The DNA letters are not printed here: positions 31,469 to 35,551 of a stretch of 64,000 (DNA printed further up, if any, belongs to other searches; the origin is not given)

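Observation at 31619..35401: Intact orphan 1260-aa protein with only a C-terminal PD-(D/E)xK signature: candidate undescribed single-gene defence factor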

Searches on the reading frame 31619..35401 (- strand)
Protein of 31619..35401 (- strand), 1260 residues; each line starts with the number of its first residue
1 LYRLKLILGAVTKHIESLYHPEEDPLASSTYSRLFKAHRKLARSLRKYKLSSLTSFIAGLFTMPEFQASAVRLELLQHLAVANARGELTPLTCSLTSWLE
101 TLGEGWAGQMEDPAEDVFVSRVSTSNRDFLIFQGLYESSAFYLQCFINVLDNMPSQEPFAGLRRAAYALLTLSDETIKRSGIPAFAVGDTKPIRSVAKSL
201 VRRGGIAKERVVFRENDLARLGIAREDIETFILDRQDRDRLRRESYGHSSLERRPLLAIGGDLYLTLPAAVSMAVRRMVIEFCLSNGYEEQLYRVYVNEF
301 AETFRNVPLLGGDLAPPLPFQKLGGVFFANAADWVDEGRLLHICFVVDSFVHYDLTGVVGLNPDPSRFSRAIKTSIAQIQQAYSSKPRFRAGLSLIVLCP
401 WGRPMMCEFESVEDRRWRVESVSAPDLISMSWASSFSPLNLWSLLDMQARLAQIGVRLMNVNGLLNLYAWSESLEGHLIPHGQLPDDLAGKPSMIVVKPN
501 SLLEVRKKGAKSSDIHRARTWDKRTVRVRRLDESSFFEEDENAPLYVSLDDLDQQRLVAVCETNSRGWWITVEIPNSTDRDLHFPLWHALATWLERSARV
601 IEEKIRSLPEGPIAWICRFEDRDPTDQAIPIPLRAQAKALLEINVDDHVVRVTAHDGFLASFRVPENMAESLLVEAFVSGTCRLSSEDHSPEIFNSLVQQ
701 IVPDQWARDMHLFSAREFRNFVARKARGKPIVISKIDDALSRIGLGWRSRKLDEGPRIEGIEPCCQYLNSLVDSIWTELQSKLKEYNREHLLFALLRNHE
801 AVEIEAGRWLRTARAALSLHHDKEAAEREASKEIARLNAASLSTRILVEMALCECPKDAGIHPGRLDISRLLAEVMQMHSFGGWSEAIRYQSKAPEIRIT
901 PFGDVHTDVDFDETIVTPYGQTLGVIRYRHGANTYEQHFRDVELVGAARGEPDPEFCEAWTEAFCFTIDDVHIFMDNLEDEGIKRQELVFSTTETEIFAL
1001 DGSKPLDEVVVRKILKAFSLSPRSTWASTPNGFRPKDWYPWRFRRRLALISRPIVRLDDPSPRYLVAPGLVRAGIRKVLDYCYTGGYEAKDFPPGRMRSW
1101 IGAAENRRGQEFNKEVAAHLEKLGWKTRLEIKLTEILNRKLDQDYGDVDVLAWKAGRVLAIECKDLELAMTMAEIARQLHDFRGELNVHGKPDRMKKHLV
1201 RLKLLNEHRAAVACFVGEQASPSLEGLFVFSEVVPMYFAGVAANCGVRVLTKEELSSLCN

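Call 3: search_protein_families(library=pfam, proteins=[window:31619-35401:-], max_evalue=1)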
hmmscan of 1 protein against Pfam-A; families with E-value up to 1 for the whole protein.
window:31619-35401:- (1260 aa): 3 families
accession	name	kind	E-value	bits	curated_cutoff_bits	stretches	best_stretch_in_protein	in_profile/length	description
PF17779.7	NOD2_WH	-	0.049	14.2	23.1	1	205-232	13-40/57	NOD2 winged helix domain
PF06812.17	ImpA_N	-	0.19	12.3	26.9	0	1152-1184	47-79/119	ImpA, N-terminal, type VI secretion system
PF16856.10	CDC4_D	-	0.26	11.6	27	1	772-798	6-32/51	Cell division control protein 4 dimerisation domain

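Call 4: search_protein_families(library=padloc, proteins=[window:31619-35401:-], max_evalue=1)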
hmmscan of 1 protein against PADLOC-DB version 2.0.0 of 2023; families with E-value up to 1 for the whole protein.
window:31619-35401:- (1260 aa): 1 family
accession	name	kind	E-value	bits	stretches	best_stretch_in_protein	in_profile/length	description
PDLC02221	Upx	-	1.2e-261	868.9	1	30-1240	29-1251/1271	-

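Call 5: search_protein_families(library=ncbifam, proteins=[window:31619-35401:-], max_evalue=1)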
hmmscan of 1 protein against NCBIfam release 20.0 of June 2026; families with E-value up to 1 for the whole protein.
window:31619-35401:- (1260 aa): 1 family
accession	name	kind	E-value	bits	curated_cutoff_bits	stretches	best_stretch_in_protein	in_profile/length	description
NF042954.1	Upx_antiphage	equivalog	7.8e-297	987.3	1900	1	30-1247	11-1231/1240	anti-phage protein Upx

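Call 6: search_solved_structures(query=window:31619-35401:-, max_evalue=10)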
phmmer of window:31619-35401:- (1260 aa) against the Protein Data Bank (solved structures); distinct sequences matched with E-value up to 10: 1.
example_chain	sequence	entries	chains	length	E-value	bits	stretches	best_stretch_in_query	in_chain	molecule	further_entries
9wuf_A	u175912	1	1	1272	2.7e-180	604.9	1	34-1240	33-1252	Restriction endonuclease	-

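Call 9: search_solved_structures(query=window:31619-35401:-, max_evalue=0.001, show_alignments=1)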
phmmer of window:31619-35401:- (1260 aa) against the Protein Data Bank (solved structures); distinct sequences matched with E-value up to 0.001: 1.
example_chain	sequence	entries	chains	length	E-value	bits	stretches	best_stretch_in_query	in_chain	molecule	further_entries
9wuf_A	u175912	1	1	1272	2.7e-180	604.9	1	34-1240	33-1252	Restriction endonuclease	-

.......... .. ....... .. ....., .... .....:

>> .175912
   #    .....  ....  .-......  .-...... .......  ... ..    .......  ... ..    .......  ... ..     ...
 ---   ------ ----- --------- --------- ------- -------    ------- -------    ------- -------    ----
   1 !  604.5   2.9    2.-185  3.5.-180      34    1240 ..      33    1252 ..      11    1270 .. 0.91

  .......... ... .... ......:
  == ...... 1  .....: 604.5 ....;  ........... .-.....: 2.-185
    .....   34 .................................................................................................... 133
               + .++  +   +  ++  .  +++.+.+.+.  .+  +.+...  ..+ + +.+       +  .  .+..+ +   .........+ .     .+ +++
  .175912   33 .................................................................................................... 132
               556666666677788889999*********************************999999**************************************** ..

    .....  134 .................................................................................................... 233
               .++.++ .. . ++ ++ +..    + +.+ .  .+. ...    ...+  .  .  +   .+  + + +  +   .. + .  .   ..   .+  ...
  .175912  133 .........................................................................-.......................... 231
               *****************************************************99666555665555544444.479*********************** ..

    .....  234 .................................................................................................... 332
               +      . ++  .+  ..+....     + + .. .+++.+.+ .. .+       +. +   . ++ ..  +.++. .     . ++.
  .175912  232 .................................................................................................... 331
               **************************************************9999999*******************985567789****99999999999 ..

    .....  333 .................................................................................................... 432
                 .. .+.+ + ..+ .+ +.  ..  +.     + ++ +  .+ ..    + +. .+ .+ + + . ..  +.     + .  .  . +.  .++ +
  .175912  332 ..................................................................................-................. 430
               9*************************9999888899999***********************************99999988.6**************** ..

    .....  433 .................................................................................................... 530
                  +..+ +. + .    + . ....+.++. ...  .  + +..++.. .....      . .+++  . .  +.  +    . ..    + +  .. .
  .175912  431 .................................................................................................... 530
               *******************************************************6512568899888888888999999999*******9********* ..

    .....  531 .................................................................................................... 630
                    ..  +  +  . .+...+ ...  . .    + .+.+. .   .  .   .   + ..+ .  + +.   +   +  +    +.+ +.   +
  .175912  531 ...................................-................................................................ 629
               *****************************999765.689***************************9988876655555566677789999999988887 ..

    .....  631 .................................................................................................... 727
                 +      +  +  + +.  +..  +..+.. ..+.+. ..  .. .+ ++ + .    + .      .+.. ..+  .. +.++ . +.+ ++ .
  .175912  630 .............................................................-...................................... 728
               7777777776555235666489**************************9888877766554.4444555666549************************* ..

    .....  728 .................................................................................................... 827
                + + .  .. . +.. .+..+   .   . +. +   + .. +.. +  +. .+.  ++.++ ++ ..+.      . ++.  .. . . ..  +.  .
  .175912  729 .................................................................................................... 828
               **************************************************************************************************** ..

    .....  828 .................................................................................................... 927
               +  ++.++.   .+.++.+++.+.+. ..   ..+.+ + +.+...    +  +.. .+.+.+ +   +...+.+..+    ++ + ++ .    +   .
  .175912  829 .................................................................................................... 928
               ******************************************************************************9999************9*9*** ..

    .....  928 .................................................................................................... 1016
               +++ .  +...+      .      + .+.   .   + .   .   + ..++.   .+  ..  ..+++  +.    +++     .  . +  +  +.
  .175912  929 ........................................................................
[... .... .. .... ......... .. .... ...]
